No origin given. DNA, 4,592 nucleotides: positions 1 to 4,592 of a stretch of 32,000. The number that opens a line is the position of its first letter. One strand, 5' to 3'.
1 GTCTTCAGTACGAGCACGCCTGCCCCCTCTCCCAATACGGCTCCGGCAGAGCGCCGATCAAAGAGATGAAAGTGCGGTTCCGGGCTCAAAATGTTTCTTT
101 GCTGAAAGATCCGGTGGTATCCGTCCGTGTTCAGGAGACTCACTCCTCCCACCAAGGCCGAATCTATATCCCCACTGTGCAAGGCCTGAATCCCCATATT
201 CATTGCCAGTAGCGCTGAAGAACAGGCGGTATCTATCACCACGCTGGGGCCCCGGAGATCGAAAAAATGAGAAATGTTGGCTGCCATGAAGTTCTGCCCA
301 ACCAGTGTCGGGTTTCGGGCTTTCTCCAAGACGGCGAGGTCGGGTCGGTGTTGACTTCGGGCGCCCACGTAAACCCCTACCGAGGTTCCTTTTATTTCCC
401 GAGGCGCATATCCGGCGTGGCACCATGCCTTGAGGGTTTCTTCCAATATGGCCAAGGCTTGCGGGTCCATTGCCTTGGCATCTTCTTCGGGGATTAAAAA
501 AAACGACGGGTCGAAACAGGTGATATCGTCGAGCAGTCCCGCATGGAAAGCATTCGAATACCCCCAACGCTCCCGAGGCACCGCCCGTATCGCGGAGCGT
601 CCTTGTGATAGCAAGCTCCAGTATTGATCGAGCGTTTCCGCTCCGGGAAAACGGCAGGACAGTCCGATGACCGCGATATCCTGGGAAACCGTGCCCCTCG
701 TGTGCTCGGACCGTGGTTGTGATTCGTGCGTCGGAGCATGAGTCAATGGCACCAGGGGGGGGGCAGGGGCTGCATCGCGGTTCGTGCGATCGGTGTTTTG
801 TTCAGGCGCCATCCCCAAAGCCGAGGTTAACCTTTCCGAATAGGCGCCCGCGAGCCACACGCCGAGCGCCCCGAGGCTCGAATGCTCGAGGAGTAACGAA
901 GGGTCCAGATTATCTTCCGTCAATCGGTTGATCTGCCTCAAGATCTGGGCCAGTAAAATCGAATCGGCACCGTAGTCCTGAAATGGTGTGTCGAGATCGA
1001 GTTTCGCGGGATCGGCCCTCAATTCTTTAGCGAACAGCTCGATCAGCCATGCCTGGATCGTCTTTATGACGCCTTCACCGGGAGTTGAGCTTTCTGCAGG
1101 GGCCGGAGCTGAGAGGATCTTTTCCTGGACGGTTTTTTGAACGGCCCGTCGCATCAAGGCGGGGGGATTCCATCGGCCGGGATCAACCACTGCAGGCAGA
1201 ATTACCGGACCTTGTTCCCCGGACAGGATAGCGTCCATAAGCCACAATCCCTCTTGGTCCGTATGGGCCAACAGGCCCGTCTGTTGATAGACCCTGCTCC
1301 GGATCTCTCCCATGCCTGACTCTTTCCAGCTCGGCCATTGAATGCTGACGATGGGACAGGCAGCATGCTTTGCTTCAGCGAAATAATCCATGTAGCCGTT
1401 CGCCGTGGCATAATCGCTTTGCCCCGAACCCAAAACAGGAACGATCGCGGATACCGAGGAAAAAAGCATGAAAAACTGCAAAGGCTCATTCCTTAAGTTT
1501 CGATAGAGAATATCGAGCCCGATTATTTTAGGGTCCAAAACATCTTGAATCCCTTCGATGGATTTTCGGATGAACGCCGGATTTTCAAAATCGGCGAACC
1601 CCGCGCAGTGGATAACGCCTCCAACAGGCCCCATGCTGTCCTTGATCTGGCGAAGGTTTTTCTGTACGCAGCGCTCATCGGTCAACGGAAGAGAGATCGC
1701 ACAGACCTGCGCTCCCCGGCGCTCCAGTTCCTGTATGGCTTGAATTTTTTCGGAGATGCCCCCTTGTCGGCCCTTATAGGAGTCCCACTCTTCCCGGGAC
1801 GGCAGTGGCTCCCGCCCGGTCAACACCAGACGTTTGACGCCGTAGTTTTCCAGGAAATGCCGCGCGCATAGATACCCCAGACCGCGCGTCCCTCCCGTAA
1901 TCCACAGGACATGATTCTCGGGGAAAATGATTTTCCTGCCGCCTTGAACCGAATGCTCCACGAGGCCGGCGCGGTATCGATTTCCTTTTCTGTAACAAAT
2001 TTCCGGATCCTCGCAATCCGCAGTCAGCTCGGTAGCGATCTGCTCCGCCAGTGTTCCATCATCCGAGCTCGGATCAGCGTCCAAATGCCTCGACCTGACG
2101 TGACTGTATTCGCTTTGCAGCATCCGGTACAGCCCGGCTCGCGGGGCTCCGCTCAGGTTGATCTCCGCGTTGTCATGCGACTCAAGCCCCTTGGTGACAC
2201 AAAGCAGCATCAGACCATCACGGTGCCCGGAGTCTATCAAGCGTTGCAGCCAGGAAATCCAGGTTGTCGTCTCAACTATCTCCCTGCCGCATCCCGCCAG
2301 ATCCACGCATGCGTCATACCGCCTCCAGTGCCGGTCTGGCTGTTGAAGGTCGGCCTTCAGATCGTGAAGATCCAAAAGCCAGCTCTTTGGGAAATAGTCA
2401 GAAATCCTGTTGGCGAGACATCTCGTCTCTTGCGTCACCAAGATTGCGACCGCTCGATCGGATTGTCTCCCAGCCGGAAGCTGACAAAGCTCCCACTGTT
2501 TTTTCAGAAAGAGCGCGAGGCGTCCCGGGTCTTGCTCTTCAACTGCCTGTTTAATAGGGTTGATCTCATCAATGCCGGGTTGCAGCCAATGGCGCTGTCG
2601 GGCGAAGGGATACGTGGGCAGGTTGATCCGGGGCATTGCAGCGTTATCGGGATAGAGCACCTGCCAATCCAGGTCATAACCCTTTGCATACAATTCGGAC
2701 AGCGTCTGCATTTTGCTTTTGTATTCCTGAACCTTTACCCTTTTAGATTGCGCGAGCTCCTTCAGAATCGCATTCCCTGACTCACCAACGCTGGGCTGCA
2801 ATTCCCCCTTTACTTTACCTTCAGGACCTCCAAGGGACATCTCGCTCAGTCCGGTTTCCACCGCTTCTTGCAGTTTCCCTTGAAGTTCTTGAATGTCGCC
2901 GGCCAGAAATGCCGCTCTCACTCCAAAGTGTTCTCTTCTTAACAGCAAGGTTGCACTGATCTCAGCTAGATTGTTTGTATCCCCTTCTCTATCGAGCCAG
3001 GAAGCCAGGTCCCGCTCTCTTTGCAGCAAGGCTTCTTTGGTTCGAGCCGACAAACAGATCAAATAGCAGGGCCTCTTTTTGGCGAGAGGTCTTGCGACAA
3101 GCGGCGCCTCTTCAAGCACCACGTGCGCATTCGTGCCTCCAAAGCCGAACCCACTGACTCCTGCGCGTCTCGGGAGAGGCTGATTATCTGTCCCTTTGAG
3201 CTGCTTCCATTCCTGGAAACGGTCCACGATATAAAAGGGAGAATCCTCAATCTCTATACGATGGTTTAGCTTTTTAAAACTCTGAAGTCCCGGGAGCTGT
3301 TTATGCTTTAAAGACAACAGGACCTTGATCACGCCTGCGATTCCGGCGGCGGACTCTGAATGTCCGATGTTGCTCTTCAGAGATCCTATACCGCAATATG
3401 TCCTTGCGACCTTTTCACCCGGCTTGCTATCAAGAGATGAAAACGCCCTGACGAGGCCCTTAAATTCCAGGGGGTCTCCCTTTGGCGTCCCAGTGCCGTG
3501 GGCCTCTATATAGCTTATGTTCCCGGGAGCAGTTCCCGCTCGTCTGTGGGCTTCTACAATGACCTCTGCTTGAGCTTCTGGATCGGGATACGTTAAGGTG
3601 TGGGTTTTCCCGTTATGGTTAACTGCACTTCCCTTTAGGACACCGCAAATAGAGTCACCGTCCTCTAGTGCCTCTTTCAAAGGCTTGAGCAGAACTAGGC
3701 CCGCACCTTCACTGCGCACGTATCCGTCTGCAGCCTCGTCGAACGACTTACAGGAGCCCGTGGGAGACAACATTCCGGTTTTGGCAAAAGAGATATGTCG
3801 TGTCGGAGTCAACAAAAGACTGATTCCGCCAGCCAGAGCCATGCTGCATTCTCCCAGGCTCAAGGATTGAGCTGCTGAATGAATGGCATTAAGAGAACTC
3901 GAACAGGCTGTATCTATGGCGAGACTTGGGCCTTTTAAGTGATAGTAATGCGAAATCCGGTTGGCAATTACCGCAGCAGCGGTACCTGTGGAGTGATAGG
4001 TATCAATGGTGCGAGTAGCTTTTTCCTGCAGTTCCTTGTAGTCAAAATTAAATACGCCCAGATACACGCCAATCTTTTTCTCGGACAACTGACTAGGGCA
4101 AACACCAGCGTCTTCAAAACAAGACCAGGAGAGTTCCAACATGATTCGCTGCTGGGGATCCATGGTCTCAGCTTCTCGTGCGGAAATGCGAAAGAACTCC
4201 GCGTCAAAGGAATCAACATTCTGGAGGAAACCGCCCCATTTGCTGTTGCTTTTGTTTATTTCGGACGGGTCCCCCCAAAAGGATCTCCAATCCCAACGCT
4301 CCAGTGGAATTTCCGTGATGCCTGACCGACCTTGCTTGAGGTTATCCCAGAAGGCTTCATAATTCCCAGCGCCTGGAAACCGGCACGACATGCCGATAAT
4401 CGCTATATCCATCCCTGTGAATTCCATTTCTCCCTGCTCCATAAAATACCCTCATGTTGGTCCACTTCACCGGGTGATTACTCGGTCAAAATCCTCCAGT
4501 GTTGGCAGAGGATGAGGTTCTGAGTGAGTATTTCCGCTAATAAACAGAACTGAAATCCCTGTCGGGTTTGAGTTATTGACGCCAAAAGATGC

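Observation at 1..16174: Trans-AT PKS locus whose megasynthase and trans-acting enzyme operon are separated by about 6.5 kb of AT-rich, IS-punctured DNA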

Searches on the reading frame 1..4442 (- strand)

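Call 5: search_protein_families(library=pfam, proteins=[window:1-4442:-], max_evalue=0.01)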
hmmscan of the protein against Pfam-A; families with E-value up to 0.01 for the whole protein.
window:1-4442:- (1480 aa): 10 families
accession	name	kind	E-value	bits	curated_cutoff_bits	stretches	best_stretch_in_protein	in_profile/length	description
PF00109.32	ketoacyl-synt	-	3.3e-159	528.6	20.8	2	12-258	3-252/252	Beta-ketoacyl synthase, N-terminal domain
PF02801.28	Ketoacyl-synt_C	-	1.9e-35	121.9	20.8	1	267-387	2-116/119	Beta-ketoacyl synthase, C-terminal domain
PF08659.16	KR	-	5.3e-33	114.9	22.6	1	847-1041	4-180/180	KR domain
PF16197.11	KAsynt_C_assoc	-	1.7e-12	48.1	33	1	393-498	2-99/111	Ketoacyl-synthetase C-terminal extension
PF00550.31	PP-binding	-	2e-12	47.6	20.8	1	1132-1193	2-63/67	Phosphopantetheine attachment site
PF00108.29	Thiolase_N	-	4e-12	46.5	26.4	2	158-207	61-112/260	Thiolase, N-terminal domain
PF22621.2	CurL-like_PKS_C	-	5.9e-11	42.6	27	1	460-524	1-64/64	CurL-like, PKS C-terminal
PF22336.2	RhiE-like_linker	-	4.7e-10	39.7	27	1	463-529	1-65/67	RhiE-like, KS-MAT linker domain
PF00106.31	adh_short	-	2.2e-05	24.5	26.6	1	901-954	39-92/195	short chain dehydrogenase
PF23297.2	ACP_SdgA_C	-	0.0001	22.7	27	1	1127-1181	9-63/95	Highly reducing polyketide synthase sdgA, C-terminal ACP domain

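Call 10: find_related_loci(query=window:1-4442:-, collection=genome_contigs, flank=10000)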
Query window:1-4442:- (1480 aa) in genome_contigs; peptide patterns used: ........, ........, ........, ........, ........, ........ (x = any residue, [..] = any of these).
31 stretches matched a pattern; 11 encode a relative of the query (tblastn E <= 1e-3); 11 distinct loci.
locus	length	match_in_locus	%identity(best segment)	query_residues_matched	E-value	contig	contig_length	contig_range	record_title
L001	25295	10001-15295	48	9-1480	0e+0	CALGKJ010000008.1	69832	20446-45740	MAG: uncultured Clostridia bacterium isolate N1_Bin_Bin_25_1 genome assembly, contig: c_000003405028, whole genome shotg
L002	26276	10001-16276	55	12-1480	0e+0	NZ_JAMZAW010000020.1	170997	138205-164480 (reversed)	Paenibacillus tyrfis strain Q-3-15 20, whole genome shotgun sequence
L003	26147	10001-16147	55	12-1480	0e+0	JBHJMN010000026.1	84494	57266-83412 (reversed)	Paenibacillus elgii strain KM_B45 1B45_contig_26, whole genome shotgun sequence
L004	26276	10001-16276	55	12-1480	0e+0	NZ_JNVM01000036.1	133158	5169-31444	Paenibacillus tyrfis strain MSt1 Contig_36, whole genome shotgun sequence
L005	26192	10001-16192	54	12-1480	0e+0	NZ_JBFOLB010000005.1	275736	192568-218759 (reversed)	Paenibacillus xylanilyticus strain 179-F 6A4 NHS NODE_5_length_275736_cov_90.963027, whole genome shotgun sequence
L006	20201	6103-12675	47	7-1480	0e+0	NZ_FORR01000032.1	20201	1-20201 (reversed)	Thermoflavimicrobium dichotomicum strain DSM 44778, whole genome shotgun sequence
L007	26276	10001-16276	55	12-1480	0e+0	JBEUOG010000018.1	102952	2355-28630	UNVERIFIED_CONTAM: Paenibacillus sp. PvR008 Ga0496862_18, whole genome shotgun sequence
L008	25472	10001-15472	42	10-1480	0e+0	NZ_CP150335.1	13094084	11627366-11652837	Sorangium sp. So ce375 chromosome, complete genome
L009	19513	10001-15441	46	12-1480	0e+0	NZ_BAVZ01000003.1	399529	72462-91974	Paenibacillus pini JCM 16418, whole genome shotgun sequence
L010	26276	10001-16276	55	12-1480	0e+0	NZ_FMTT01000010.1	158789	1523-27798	Paenibacillus tianmuensis strain CGMCC 1.8946, whole genome shotgun sequence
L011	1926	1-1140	69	35-1480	3e-88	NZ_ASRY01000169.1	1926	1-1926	Paenibacillus maysiensis strain 1-49 S149_contig00214, whole genome shotgun sequence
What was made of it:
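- Tried and rejected: The genome_contigs scan with PKS1 (call 10) did not return the source genome.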

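Call 13: find_homologous_proteins(query=window:1-4442:-, max_evalue=1e-50)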
Query window:1-4442:- (1480 aa): 7996 proteins with E <= 1e-50 among 8000 candidates; the best 120 are listed.
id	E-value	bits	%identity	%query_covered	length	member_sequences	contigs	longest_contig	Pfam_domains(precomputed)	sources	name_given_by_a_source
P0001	0.0e+0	3539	100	100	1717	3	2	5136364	PF08659.17,PF22336.3,PF00109.33,PF22621.3,PF00550.32,PF00108.30,PF02801.29,PF16197.12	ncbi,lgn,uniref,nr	ncbi:beta-ketoacyl synthase N-terminal-like domain-containing protein [Geotalea uraniireducens]|unir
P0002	0.0e+0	1982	49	99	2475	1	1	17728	PF08659.17,PF22336.3,PF00109.33,PF22621.3,PF00550.32,PF00108.30,PF00106.32,PF02801.29,PF16197.12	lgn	-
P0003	0.0e+0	1817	51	100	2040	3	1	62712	PF08659.17,PF22336.3,PF00109.33,PF22621.3,PF00550.32,PF00108.30,PF00106.32,PF02801.29,PF23297.2,PF16197.12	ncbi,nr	ncbi:MAG: pksL 6, partial [Firmicutes bacterium]|nr:pksL 6 [Bacillota bacterium]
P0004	0.0e+0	1811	50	99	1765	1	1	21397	PF08659.17,PF22336.3,PF00109.33,PF22621.3,PF00550.32,PF00108.30,PF02801.29,PF16197.12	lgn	-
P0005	0.0e+0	1756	52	99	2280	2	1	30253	PF08659.17,PF22336.3,PF00109.33,PF22621.3,PF00550.32,PF00108.30,PF02801.29,PF23525.2,PF23297.2,PF16197.12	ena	-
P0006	0.0e+0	1664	59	42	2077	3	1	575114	PF08659.17,PF22336.3,PF00109.33,PF22621.3,PF00550.32,PF14765.13,PF00108.30,PF02801.29,PF16197.12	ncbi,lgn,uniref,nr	ncbi:type I polyketide synthase [Paenibacillus sp. UMB4589-SE434]|uniref:type I polyketide synthase 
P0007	0.0e+0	1659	59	41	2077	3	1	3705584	PF08659.17,PF22336.3,PF00109.33,PF22621.3,PF00550.32,PF14765.13,PF00108.30,PF00106.32,PF02801.29,PF16197.12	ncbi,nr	ncbi:beta-ketoacyl synthase N-terminal-like domain-containing protein [Paenibacillus agilis]|nr:beta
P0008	0.0e+0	1656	49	99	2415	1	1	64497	PF08659.17,PF22336.3,PF00109.33,PF22621.3,PF00550.32,PF00108.30,PF00501.35,PF23297.2,PF16197.12,PF00106.32,PF23024.2,PF02801.29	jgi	jgi:polyketide synthase PksN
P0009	0.0e+0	1648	58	42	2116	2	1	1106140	PF08659.17,PF22336.3,PF00109.33,PF22621.3,PF00550.32,PF00108.30,PF00106.32,PF02801.29,PF16197.12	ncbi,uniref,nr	ncbi:beta-ketoacyl synthase N-terminal-like domain-containing protein [Paenibacillus sp. 1001270B_15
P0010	0.0e+0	1621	58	41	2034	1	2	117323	PF08659.17,PF22336.3,PF00109.33,PF21089.4,PF22621.3,PF00550.32,PF14765.13,PF00108.30,PF02801.29,PF16197.12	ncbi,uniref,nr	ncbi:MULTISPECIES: beta-ketoacyl synthase N-terminal-like domain-containing protein [Paenibacillus]|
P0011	0.0e+0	1590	48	99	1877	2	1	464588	PF08659.17,PF22336.3,PF00109.33,PF22621.3,PF00550.32,PF00108.30,PF00106.32,PF02801.29,PF23297.2,PF16197.12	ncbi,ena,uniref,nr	ncbi:MAG TPA: beta-ketoacyl synthase N-terminal-like domain-containing protein [Methylomusa anaeroph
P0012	0.0e+0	1589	46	99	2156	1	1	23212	PF08659.17,PF22336.3,PF00109.33,PF22621.3,PF00550.32,PF00108.30,PF02801.29,PF23525.2,PF23297.2,PF16197.12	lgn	-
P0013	0.0e+0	1570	32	100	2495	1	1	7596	PF08659.17,PF22336.3,PF00109.33,PF21394.4,PF22621.3,PF00550.32,PF13561.13,PF00108.30,PF23297.2,PF16197.12,PF00106.32,PF02801.29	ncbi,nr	ncbi:MAG: SDR family NAD(P)-dependent oxidoreductase, partial [Gammaproteobacteria bacterium]|nr:SDR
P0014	0.0e+0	1569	45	82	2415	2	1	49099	PF08659.17,PF22336.3,PF00109.33,PF22621.3,PF00550.32,PF00108.30,PF02801.29,PF23525.2,PF23297.2,PF16197.12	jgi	jgi:acyl transferase domain-containing protein/NAD(P)-dependent dehydrogenase (short-subunit alcohol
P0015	0.0e+0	1561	44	99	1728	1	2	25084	PF08659.17,PF22336.3,PF00109.33,PF22621.3,PF00550.32,PF00108.30,PF02801.29,PF16197.12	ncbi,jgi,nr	ncbi:MAG: beta-ketoacyl synthase N-terminal-like domain-containing protein [Peptococcaceae bacterium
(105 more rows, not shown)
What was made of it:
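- PKS1 is 100% identical to P0001 (call 13).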

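Call 14: find_encoding_contigs(protein=P0001, flank=10000, max_places=4)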
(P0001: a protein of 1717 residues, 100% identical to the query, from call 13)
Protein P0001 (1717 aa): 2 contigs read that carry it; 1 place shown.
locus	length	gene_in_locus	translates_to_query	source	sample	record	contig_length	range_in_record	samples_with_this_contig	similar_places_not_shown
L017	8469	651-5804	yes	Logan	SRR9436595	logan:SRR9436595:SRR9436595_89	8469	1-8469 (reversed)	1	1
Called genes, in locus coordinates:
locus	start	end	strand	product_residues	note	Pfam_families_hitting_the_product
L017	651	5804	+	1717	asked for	PF00109:ketoacyl-synt, PF02801:Ketoacyl-synt_C, PF16197:KAsynt_C_assoc, PF22336:RhiE-like_linker, PF22621:CurL-like_PKS_C, PF08659:KR, PF00550:PP-binding, PF00109:ketoacyl-synt, +2 more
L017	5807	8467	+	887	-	?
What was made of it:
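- PKS2 starts 3 nt after the PKS1 stop (call 14).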

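Call 31: find_homologous_proteins(query=L017:5807-8467:+, max_evalue=1e-50)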
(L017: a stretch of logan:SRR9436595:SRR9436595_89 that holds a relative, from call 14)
Query L017:5807-8467:+ (887 aa): 275 proteins with E <= 1e-50 among 8000 candidates; the best 120 are listed.
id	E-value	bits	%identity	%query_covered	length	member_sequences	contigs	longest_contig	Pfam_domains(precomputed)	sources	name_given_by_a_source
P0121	0.0e+0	1152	57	100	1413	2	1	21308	PF22336.3,PF00109.33,PF21089.4,PF22621.3,PF00550.32,PF14765.13,PF00108.30,PF02801.29,PF16197.12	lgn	-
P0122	0.0e+0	1137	57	100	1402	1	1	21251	PF22336.3,PF00109.33,PF21089.4,PF22621.3,PF00550.32,PF14765.13,PF00108.30,PF02801.29,PF23297.2,PF16197.12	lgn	-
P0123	0.0e+0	1124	58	100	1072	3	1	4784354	PF22336.3,PF00109.33,PF21089.4,PF22621.3,PF00550.32,PF14765.13,PF00108.30,PF02801.29,PF16197.12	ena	-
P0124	0.0e+0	1122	56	100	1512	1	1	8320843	PF22336.3,PF00109.33,PF21089.4,PF22621.3,PF00550.32,PF14765.13,PF00108.30,PF02801.29,PF16197.12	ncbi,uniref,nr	ncbi:beta-ketoacyl synthase N-terminal-like domain-containing protein [Chitinophaga sancti]|uniref:b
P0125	0.0e+0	1120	57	99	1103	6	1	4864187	PF22336.3,PF00109.33,PF21089.4,PF22621.3,PF00550.32,PF14765.13,PF00108.30,PF02801.29,PF16197.12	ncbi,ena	-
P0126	0.0e+0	1108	56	100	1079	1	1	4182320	PF22336.3,PF00109.33,PF21089.4,PF22621.3,PF00550.32,PF00108.30,PF02801.29,PF16197.12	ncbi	-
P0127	0.0e+0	1059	54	100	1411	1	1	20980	PF22336.3,PF00109.33,PF21089.4,PF22621.3,PF00550.32,PF14765.13,PF00108.30,PF02801.29,PF23297.2,PF16197.12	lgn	-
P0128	0.0e+0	1017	52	100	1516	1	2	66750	PF22336.3,PF00109.33,PF21089.4,PF22621.3,PF00550.32,PF00108.30,PF02801.29,PF16197.12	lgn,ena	-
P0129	1.7e-298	1011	53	100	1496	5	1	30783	PF22336.3,PF00109.33,PF21089.4,PF22621.3,PF00550.32,PF14765.13,PF00108.30,PF02801.29,PF16197.12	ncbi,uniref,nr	ncbi:beta-ketoacyl synthase N-terminal-like domain-containing protein [Thermoactinomyces sp. CICC 10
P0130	1.3e-291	988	52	99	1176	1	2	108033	PF22336.3,PF00109.33,PF21089.4,PF22621.3,PF00550.32,PF00108.30,PF02801.29,PF23297.2,PF16197.12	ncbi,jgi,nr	ncbi:MAG: beta-ketoacyl synthase N-terminal-like domain-containing protein [Peptococcaceae bacterium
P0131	5.7e-291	986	53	100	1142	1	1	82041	PF22336.3,PF00109.33,PF21089.4,PF22621.3,PF00550.32,PF00108.30,PF02801.29,PF23297.2,PF16197.12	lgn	-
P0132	2.8e-287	974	50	100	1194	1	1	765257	PF22336.3,PF00109.33,PF21089.4,PF22621.3,PF00550.32,PF14765.13,PF00108.30,PF02801.29,PF16197.12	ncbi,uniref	ncbi:beta-ketoacyl synthase N-terminal-like domain-containing protein, partial [Paenibacillus sp. Gb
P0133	3.6e-285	967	52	100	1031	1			PF22336.3,PF00109.33,PF21089.4,PF22621.3,PF00550.32,PF14765.13,PF00108.30,PF02801.29,PF16197.12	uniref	uniref:beta-ketoacyl synthase N-terminal-like domain-containing protein n=1 Tax=Bradyrhizobium sp. L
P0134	6.7e-283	959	53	100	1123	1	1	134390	PF22336.3,PF00109.33,PF21089.4,PF22621.3,PF00550.32,PF00108.30,PF02801.29,PF23297.2,PF16197.12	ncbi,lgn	-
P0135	1.7e-278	945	52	99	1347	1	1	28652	PF22336.3,PF00109.33,PF21089.4,PF22621.3,PF00550.32,PF14765.13,PF00108.30,PF02801.29,PF16197.12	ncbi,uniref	ncbi:beta-ketoacyl synthase N-terminal-like domain-containing protein, partial [Paenibacillus sp. 1-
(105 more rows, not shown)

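Call 32: find_encoding_contigs(protein=P0003, flank=10000, max_places=2)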
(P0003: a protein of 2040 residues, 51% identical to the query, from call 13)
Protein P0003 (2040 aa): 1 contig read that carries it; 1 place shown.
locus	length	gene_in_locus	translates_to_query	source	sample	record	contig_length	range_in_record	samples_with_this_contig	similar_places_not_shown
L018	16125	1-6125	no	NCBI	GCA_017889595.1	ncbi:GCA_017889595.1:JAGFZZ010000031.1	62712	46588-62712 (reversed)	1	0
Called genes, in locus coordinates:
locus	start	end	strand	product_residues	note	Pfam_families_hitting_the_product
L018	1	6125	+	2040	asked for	PF08659:KR, PF00550:PP-binding, PF00109:ketoacyl-synt, PF02801:Ketoacyl-synt_C, PF16197:KAsynt_C_assoc, PF22336:RhiE-like_linker, PF22621:CurL-like_PKS_C, PF08659:KR, +7 more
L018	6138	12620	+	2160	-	PF00550:PP-binding, PF00109:ketoacyl-synt, PF02801:Ketoacyl-synt_C, PF16197:KAsynt_C_assoc, PF22336:RhiE-like_linker, PF22621:CurL-like_PKS_C, PF21089:PKS_DH_N, PF14765:PS-DH, +8 more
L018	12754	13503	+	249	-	PF00378:ECH_1, PF16113:ECH_2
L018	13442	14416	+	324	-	PF13349:DUF4097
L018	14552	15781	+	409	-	PF00109:ketoacyl-synt, PF02801:Ketoacyl-synt_C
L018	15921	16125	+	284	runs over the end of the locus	PF00698:Acyl_transf_1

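Call 33: find_encoding_contigs(protein=P0004, flank=10000, max_places=2)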
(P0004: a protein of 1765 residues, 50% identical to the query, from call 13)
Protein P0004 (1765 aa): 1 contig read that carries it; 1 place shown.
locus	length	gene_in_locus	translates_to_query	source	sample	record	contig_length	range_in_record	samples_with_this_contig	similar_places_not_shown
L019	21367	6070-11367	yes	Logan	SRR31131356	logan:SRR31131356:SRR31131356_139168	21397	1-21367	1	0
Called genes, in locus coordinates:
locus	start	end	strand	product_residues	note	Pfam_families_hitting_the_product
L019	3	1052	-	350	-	?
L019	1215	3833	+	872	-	PF01411:tRNA-synt_2c, PF07973:tRNA_SAD, PF02272:DHHA1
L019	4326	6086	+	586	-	PF02543:Carbam_trans_N, PF16861:Carbam_trans_C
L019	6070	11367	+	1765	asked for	PF00109:ketoacyl-synt, PF02801:Ketoacyl-synt_C, PF16197:KAsynt_C_assoc, PF22621:CurL-like_PKS_C, PF22336:RhiE-like_linker, PF08659:KR, PF00550:PP-binding, PF00109:ketoacyl-synt, +3 more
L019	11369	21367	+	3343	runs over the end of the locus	?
